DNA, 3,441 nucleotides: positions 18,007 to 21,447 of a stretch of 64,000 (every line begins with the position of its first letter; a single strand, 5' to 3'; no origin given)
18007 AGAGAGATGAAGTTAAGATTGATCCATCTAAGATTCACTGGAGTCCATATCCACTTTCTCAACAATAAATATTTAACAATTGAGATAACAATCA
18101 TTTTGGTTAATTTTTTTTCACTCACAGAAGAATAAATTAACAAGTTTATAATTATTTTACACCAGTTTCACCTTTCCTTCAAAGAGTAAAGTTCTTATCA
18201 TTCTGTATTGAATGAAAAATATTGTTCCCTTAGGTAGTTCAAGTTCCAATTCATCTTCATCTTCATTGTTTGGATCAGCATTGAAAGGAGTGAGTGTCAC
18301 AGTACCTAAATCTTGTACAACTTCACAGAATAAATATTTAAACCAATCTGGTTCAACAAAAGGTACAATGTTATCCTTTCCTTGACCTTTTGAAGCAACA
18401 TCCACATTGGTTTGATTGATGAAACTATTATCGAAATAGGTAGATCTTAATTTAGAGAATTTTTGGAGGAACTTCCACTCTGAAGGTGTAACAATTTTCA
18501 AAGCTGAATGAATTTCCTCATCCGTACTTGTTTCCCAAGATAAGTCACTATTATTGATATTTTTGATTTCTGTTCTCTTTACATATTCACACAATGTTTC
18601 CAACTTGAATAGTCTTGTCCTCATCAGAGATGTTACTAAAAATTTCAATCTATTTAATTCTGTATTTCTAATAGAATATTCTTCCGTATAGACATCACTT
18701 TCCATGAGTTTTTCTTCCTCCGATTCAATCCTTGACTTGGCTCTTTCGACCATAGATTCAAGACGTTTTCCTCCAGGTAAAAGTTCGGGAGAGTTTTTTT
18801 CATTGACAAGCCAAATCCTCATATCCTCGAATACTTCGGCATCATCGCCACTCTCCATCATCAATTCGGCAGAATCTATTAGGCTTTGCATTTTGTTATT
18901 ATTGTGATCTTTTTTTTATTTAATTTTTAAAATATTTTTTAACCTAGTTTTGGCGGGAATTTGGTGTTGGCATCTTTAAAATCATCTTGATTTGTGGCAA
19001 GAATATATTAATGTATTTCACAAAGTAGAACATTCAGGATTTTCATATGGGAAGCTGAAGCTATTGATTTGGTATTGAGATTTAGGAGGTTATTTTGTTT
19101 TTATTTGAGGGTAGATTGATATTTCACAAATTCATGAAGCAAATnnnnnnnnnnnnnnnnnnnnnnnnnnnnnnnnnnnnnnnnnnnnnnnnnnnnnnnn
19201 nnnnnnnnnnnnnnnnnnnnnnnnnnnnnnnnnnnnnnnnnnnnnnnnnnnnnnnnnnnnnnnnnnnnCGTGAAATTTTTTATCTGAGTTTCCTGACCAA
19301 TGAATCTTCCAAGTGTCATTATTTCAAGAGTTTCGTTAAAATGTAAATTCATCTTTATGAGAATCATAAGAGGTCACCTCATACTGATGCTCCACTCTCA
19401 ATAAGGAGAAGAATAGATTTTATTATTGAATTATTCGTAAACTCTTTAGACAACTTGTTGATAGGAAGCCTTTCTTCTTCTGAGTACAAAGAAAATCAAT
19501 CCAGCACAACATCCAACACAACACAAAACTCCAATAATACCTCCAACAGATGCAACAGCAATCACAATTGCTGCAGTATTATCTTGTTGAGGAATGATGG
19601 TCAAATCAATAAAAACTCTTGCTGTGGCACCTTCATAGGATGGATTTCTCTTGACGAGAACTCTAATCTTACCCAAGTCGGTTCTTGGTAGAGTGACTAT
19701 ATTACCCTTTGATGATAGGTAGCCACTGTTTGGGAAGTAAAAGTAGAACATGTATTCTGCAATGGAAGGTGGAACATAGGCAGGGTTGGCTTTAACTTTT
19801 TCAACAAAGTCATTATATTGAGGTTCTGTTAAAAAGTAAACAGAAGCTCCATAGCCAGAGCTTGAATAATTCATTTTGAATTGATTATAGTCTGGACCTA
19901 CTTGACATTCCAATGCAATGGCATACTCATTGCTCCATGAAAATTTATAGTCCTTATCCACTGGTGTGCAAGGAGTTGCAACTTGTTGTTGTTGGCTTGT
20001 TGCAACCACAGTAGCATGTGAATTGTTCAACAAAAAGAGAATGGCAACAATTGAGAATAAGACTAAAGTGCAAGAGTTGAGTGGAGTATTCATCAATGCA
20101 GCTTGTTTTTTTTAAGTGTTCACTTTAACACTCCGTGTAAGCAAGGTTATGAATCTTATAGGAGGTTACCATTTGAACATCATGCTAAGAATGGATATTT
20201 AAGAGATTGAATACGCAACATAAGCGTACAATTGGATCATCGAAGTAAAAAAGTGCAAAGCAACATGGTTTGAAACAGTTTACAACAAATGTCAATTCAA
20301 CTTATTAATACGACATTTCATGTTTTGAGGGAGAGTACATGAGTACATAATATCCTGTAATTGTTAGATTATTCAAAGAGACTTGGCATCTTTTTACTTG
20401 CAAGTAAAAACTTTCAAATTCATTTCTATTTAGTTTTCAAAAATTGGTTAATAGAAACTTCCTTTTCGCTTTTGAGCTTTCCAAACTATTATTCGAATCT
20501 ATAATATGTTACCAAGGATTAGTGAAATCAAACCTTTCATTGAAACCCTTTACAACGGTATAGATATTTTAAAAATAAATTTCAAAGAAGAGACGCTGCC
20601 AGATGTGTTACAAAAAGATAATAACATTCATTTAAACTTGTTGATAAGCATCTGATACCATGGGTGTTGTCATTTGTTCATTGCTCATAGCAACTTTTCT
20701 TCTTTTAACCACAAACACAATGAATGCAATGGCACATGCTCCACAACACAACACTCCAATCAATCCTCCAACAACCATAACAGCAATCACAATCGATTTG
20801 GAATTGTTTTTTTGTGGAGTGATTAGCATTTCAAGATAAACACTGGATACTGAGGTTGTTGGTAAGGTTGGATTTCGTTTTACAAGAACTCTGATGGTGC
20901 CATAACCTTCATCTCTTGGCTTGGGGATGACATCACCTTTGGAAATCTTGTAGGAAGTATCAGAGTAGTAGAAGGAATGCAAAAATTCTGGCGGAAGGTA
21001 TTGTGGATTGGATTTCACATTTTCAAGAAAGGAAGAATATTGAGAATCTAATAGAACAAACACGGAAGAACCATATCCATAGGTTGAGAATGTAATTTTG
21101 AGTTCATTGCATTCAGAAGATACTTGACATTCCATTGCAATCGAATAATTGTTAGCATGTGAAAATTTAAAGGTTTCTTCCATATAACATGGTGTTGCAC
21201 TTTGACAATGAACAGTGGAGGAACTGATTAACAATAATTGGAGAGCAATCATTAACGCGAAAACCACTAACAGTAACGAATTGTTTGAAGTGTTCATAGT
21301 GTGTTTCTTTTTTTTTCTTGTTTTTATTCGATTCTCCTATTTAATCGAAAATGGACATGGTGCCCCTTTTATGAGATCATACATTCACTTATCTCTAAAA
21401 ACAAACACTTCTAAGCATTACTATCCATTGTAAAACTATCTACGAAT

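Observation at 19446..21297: Tandem pair of LAMP-like type I membrane glycoprotein paralogs with C-terminal YQQV sorting-type motif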

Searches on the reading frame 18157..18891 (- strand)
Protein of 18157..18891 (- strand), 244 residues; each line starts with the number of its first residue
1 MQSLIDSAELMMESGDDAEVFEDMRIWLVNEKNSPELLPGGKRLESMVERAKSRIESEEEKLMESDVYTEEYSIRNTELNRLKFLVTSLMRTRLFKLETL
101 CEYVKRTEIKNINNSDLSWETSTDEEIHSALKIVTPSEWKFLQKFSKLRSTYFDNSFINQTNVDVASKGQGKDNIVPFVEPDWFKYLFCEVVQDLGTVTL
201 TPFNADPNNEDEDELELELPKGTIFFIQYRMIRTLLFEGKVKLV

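Call 16: search_protein_families(library=pfam, proteins=[window:18157-18891:-], max_evalue=0.001)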
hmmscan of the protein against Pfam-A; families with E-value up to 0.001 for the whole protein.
window:18157-18891:- (244 aa): 2 families
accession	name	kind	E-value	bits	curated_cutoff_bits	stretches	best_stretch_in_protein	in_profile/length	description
PF16922.11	SLD5_C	-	2.1e-14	53.9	27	1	181-244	1-56/56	DNA replication complex GINS protein SLD5 C-terminus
PF05916.17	Sld5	-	0.0008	20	22.3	0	71-155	28-100/102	GINS complex protein helical bundle domain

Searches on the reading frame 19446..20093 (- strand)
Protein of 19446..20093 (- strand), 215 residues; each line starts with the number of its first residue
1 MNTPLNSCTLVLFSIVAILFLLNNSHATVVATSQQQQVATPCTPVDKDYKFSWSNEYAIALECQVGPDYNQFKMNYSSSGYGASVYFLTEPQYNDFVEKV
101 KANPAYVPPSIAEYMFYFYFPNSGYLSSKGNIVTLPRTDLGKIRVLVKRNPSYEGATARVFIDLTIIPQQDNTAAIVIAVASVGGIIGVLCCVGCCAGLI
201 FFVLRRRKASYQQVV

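Call 4: search_protein_families(library=pfam, proteins=[window:19446-20093:-], max_evalue=1)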
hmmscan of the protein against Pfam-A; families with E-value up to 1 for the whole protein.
window:19446-20093:- (215 aa): 1 family
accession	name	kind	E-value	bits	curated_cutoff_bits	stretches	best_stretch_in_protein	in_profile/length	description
PF05808.16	Podoplanin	-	0.1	13.3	30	1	180-207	103-130/135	Podoplanin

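Call 7: find_homologous_proteins(query=window:19449-20093:-, max_evalue=0.01)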
Query window:19449-20093:- (215 aa): 1 proteins with E <= 0.01 among 215 candidates.
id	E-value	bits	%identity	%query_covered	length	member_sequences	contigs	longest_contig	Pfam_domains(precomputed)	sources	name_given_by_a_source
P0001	5.6e-140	482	100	100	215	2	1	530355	-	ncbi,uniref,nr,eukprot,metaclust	ncbi:predicted protein [Naegleria gruberi]|uniref:Predicted protein n=1 Tax=Naegleria gruberi TaxID=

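Call 12: predict_structure(protein=window:19449-20093:-)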
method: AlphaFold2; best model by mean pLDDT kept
length: 215 residues; sequences in the alignment: 1
mean_pLDDT: 70.0   pTM: 0.53
mean pLDDT of the five models: 70.0, 69.0, 68.5, 67.6, 63.6
residues with pLDDT >= 90: 2; 70-90: 117; 50-70: 78; < 50: 18
segments of 3 or more residues with pLDDT < 50: 28-31, 33-36, 119-121
pLDDT, mean of each block of 10 residues (from residue 1): 57 76 57 52 74 72 79 74 77 88 82 52 55 67 80 70 77 55 68 82 80 64
secondary structure, 60 per line:
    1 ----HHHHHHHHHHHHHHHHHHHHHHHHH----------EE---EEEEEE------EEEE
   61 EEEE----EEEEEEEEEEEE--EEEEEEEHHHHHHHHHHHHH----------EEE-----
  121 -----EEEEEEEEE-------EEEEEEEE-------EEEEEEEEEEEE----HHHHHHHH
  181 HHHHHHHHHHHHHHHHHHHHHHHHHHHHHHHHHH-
elements in order: H5-29 E45-50 E57-64 E69-80 E83-89 H90-102 E113-115 E126-134 E142-149 E157-168 H173-214

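Call 23: find_homologous_proteins(query=A1, max_evalue=0.1)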
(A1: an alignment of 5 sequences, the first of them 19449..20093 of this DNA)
Query A1 (5 sequences) (215 aa, profile of the alignment): 3 proteins with E <= 0.1 among 4405 candidates.
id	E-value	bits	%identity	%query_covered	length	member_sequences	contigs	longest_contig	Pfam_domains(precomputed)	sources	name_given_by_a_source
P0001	2.2e-85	303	100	100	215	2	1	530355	-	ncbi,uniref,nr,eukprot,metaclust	ncbi:predicted protein [Naegleria gruberi]|uniref:Predicted protein n=1 Tax=Naegleria gruberi TaxID=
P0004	1.8e-75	271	36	71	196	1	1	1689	-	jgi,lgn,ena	-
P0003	3.0e-71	257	26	82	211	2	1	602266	-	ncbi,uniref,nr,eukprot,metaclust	ncbi:predicted protein [Naegleria gruberi]|uniref:Predicted protein n=1 Tax=Naegleria gruberi TaxID=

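Call 24: search_solved_structures(query=A1, max_evalue=10)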
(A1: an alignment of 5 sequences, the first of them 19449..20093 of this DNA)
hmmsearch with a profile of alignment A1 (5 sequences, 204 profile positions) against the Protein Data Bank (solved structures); distinct sequences matched with E-value up to 10: 17.
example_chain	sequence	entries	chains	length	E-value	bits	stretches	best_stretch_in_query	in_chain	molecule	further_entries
7dtd_B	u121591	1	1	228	0.0029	20.4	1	145-198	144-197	Sodium channel subunit beta-4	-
6y0d_A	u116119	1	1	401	0.077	15.8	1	161-198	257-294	Surface membrane protein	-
5lzk_A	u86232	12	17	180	0.34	13.7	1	40-99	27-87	Protein FAM83B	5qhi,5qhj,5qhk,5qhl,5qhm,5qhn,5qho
7rtd_A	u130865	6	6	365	0.66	12.7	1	171-199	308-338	HLA class I antigen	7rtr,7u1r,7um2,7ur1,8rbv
6eny_F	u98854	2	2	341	0.71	12.6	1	171-199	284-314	HLA class I histocompatibility antigen, A-3 alpha chain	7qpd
9qqf_A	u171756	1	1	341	0.73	12.6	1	171-199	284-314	MHC class I antigen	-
8rbu_A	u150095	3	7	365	0.81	12.4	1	171-199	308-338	HLA class I histocompatibility antigen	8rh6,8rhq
6h6h_A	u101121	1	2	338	0.99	12.1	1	169-197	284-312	H-2D cell surface glycoprotein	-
1s7u_A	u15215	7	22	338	1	12.1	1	169-197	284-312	H-2 class I histocompatibility antigen, D-B alpha chain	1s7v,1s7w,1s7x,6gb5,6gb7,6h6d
7jwi_A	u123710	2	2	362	1.1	12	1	169-197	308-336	H-2 class I histocompatibility antigen, D-B alpha chain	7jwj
1cd1_A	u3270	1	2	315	1.2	11.9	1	172-204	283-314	CD1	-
3oan_A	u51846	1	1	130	1.3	11.8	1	103-180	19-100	ABR034Wp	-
6ith_A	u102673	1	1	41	1.6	11.5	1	161-197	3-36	Syndecan-2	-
5zgb_F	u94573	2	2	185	1.7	11.4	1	3-59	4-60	PsaF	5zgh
9f9p_F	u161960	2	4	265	2.1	11.1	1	58-113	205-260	Proteasome subunit alpha type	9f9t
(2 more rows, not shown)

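Call 33: predict_structure(alignment_id=A1)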
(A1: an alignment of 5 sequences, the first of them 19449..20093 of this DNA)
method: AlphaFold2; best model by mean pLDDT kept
length: 215 residues; sequences in the alignment: 5
mean_pLDDT: 73.3   pTM: 0.55
mean pLDDT of the five models: 73.3, 73.3, 72.6, 72.1, 70.4
residues with pLDDT >= 90: 7; 70-90: 138; 50-70: 49; < 50: 21
segments of 3 or more residues with pLDDT < 50: 1-3, 26-37, 211-215
pLDDT, mean of each block of 10 residues (from residue 1): 53 71 49 46 78 77 78 85 88 89 80 78 87 79 87 81 77 58 68 77 68 39
secondary structure, 60 per line:
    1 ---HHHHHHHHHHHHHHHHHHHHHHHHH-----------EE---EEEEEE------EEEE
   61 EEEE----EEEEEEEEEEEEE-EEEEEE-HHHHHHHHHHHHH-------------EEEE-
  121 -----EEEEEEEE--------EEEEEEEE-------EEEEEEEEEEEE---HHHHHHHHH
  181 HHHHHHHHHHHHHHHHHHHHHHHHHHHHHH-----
elements in order: H4-28 E45-50 E57-64 E69-81 E83-88 H90-102 E116-119 E126-133 E142-149 E157-168 H172-210

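Call 37: fold_search(model_id=the predicted structure, library=pdb)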
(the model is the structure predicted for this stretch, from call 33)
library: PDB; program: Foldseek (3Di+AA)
matches with E <= 10: 1193; with E <= 0.001: 0
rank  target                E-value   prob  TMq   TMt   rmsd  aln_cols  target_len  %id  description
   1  4dzg                  2.3e-03  1.00  0.31  0.52   7.2       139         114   13  Crystal structure of Aeromonas hydrophila PliG, a periplasmic lysozyme inhibitor of g-type lysozyme (released 2012-06-13)
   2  7a02_A                2.6e-03  0.99  0.29  0.49   7.8       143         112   12  Bacillus endospore appendages form a novel family of disulfide-linked pili (released 2021-04-28)
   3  9i0y_0                2.6e-03  0.99  0.29  0.46   7.3       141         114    9  Recombinant Ena2A fibers (released 2025-03-12)
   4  9i0y_a                2.9e-03  0.99  0.29  0.47   7.1       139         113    9  Recombinant Ena2A fibers (released 2025-03-12)
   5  7vyk_A                3.5e-03  0.87  0.26  0.22   8.0       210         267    6  Coxsackievirus B3 at pH7.4 (VP3-234Q) incubation with coxsackievirus and adenovirus receptor for 10min (released 2022-01-19)
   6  9k09_A                3.5e-03  0.84  0.26  0.18   8.6       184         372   11  Cyanophage A4 portal-tail complex (released 2025-04-09)
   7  7vrn_I                4.1e-03  0.99  0.33  0.19   7.5       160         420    9  Structure of infectious bursal disease virus Gt strain (released 2022-03-30)
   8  8yt7                  4.1e-03  0.97  0.30  0.32   8.0       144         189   17  Crystal structure of the MAM domain of Spodoptera frugiperda Scavenger Receptor-C (released 2025-04-02)
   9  7vrp_J                4.6e-03  0.99  0.34  0.19   7.1       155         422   11  Structure of infectious bursal disease virus Gx strain (released 2022-03-30)
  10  7vrp_I                4.6e-03  0.99  0.34  0.20   7.0       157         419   12  Structure of infectious bursal disease virus Gx strain (released 2022-03-30)
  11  8v38_A                5.5e-03  0.85  0.25  0.12  16.2       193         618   16  Structure of the human systemic RNAi defective transmembrane protein 1 (hSIDT1) (released 2024-06-26)
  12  5gu5                  5.9e-03  1.00  0.32  0.53   4.3       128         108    6  Crystal structure of p24gamma2 GOLD domain determined by sulfur-SAD (released 2017-01-25)
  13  3afg_B                5.9e-03  0.96  0.24  0.12   7.0       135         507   12  Crystal structure of ProN-Tk-SP from Thermococcus kodakaraensis (released 2010-08-04)
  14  4tlg_A                5.9e-03  0.96  0.29  0.18   7.6       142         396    9  Crystal structure of SEC14-like protein 4 (SEC14L4) (released 2014-07-02)
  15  5b2g_B                6.6e-03  0.97  0.24  0.38   7.4       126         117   10  Crystal structure of human claudin-4 in complex with C-terminal fragment of Clostridium perfringens enterotoxin (released 2016-10-05)
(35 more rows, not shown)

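Call 39: search_protein_families(library=pfam, alignment_id=A1, max_evalue=10)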
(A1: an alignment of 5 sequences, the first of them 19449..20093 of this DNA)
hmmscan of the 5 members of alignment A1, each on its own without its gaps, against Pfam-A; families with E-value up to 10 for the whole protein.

A. member 1, window:19449-20093:- (215 aa): 1 family
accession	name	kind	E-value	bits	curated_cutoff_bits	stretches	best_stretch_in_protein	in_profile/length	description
PF05808.16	Podoplanin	-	0.1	13.3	30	1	180-207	103-130/135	Podoplanin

B. families by the number of members that match (of 5 scanned): 7 families
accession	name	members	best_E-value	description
PF12698.13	ABC2_membrane_3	1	0.012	ABC-2 family transporter protein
PF04306.18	DUF456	1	0.079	Protein of unknown function (DUF456)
PF05808.16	Podoplanin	1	0.1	Podoplanin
PF25244.1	PML_C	1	0.11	PML, C-terminal domain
PF25600.1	TRIM_CC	1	0.13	TRIM protein coiled-coil region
PF23378.1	DUF7095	1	0.22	Family of unknown function (DUF7095)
PF09716.15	ETRAMP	1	0.25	Malarial early transcribed membrane protein (ETRAMP)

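Call 42: find_related_loci(query=A2, collection=metagenome_contigs, flank=3000)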
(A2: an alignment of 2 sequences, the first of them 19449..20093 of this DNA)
Query A2 (215 aa) in metagenome_contigs; peptide patterns used: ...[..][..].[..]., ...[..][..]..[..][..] (x = any residue, [..] = any of these).
172 stretches matched a pattern, but none encodes a relative of the query by tblastn (E <= 1e-3).

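Call 50: list_cluster_members(proteins=[P0001, P0005])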
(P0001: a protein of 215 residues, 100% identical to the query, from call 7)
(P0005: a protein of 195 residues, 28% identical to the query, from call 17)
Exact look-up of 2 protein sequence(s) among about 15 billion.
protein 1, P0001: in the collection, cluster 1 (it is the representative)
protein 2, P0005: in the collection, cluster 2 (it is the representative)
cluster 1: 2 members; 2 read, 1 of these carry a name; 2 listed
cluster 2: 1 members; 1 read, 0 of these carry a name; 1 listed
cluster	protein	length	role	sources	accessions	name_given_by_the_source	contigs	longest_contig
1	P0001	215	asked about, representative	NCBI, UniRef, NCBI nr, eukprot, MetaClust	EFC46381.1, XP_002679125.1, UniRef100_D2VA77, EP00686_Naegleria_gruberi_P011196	predicted protein [Naegleria gruberi] | Predicted protein n=1 Tax=Naegleria gruberi TaxID=5762 RepID=D2VA77_NAEGR | uncharacterized protein NAEGRDRAFT_65764 [Naegleria gruberi]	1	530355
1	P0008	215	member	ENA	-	-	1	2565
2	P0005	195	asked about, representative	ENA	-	-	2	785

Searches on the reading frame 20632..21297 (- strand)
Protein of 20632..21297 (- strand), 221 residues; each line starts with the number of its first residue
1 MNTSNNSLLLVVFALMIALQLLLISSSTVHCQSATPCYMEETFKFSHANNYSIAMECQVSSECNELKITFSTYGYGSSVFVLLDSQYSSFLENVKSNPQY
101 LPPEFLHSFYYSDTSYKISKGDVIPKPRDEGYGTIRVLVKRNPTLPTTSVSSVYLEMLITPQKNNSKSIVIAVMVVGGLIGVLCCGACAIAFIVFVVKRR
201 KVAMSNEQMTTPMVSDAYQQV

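Call 4: search_protein_families(library=pfam, proteins=[window:20632-21297:-], max_evalue=1)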
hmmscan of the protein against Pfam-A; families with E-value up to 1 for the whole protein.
window:20632-21297:- (221 aa): 0 families

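Call 17: search_protein_representatives(protein=window:20635-21297:-)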
Query: 221 residues. Proteins with E-value up to 0.001 (for the whole library): 5; up to 1e-10: 3; up to 1e-30: 2. The best 5 are listed.
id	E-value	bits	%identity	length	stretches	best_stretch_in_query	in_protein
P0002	5.6e-138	473.6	99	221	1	1-221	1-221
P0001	1.8e-47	178.1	47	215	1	1-203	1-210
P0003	4.7e-12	62.5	33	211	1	9-194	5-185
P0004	1.2e-10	58.0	25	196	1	10-200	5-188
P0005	9.9e-07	45.1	28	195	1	10-201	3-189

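Call 19: list_cluster_members(proteins=[P0002, P0003, P0004, P0005])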
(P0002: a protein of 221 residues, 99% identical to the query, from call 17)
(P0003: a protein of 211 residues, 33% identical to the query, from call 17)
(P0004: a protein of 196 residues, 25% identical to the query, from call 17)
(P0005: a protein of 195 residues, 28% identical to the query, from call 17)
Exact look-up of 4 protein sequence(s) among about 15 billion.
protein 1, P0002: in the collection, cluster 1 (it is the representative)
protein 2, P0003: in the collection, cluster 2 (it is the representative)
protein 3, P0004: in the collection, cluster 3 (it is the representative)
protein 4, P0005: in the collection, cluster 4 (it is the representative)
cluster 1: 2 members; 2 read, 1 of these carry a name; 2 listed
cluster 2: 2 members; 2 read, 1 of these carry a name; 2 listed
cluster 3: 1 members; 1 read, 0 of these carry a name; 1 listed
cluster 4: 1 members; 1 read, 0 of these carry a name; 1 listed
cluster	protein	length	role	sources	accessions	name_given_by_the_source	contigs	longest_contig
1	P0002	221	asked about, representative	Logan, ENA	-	-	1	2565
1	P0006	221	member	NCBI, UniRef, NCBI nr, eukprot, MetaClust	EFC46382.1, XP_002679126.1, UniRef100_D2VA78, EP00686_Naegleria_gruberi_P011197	predicted protein [Naegleria gruberi] | Predicted protein n=1 Tax=Naegleria gruberi TaxID=5762 RepID=D2VA78_NAEGR | uncharacterized protein NAEGRDRAFT_47897 [Naegleria gruberi]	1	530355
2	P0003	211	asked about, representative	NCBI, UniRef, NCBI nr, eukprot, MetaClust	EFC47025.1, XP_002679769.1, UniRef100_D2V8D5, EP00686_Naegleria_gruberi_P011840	predicted protein [Naegleria gruberi] | Predicted protein n=1 Tax=Naegleria gruberi TaxID=5762 RepID=D2V8D5_NAEGR | uncharacterized protein NAEGRDRAFT_65118 [Naegleria gruberi]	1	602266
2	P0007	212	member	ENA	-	-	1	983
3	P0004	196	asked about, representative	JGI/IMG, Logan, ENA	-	-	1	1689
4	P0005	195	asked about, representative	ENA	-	-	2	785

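Call 25: find_encoding_contigs(protein=P0004, flank=5000, max_places=6)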
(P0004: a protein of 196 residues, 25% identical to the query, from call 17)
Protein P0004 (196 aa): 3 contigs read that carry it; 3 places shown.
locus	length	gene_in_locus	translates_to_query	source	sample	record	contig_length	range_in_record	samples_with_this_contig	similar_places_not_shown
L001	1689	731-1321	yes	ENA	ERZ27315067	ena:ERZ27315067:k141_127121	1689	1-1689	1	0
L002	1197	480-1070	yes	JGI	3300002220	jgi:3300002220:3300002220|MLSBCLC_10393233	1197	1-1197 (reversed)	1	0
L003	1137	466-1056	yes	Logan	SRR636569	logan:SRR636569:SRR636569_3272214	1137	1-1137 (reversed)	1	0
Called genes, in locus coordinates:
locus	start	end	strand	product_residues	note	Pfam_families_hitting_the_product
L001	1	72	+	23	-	?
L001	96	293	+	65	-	-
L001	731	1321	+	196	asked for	-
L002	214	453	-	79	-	-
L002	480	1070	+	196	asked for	-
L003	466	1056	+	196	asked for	-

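Call 26: find_encoding_contigs(protein=P0003, flank=6000, max_places=4)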
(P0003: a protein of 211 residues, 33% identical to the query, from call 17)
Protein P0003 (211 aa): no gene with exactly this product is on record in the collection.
